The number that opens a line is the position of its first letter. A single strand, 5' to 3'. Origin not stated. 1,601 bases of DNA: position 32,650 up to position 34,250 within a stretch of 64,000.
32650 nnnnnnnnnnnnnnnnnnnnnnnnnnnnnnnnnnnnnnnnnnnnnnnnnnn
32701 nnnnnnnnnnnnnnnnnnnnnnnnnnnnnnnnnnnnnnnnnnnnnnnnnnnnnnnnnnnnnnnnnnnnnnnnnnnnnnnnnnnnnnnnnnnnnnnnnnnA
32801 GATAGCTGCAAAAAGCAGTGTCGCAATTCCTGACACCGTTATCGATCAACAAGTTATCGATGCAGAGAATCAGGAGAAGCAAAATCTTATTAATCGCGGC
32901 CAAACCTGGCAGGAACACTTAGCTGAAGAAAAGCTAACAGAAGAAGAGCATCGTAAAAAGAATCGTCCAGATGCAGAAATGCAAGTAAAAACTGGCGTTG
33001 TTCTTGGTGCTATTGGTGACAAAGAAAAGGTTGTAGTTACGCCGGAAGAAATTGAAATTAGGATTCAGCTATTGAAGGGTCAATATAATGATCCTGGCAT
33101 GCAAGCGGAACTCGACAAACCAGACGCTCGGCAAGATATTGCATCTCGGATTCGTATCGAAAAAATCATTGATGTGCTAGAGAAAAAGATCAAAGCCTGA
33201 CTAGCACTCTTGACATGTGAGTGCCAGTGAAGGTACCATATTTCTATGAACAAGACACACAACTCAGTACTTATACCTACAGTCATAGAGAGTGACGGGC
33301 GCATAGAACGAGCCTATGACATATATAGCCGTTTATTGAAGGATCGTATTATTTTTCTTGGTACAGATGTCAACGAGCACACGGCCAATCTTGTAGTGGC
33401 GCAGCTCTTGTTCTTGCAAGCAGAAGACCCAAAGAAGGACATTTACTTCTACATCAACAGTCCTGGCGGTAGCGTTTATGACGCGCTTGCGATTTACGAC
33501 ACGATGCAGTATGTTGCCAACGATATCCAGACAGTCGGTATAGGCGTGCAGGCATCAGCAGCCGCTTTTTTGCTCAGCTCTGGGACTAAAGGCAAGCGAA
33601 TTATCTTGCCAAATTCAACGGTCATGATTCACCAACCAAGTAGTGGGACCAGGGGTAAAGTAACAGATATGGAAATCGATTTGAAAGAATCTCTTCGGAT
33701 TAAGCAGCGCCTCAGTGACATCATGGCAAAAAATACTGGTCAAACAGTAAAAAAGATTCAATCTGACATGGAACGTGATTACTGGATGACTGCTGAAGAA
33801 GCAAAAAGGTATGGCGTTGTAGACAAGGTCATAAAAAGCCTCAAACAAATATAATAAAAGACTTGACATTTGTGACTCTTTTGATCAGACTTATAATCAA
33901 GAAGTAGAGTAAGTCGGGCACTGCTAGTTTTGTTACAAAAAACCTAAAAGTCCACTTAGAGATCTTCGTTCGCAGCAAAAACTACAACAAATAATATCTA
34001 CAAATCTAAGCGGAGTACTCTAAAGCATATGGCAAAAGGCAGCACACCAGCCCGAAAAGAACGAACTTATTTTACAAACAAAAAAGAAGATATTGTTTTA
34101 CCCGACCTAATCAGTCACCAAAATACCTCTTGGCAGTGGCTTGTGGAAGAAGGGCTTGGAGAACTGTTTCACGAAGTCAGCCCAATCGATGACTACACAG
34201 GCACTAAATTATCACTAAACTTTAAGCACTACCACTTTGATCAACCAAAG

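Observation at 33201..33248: Second CIRCE copy overlapping a leaderless clpP promoter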

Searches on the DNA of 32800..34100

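Call 56: search_rna_families(source=window, start=32800, end=34100, threshold=evalue, max_evalue=1)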
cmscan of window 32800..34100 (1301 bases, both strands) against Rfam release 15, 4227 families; matches with E-value up to 1: 1.
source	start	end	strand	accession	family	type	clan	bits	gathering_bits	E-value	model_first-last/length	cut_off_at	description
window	33397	33433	+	RF02448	SpR20_sRNA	Gene; sRNA;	-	19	45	0.35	1-45/45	no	Streptococcus sRNA SpR20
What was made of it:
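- There is no Rfam match (call 56).
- Tried and rejected: No relevant hit (call 56).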
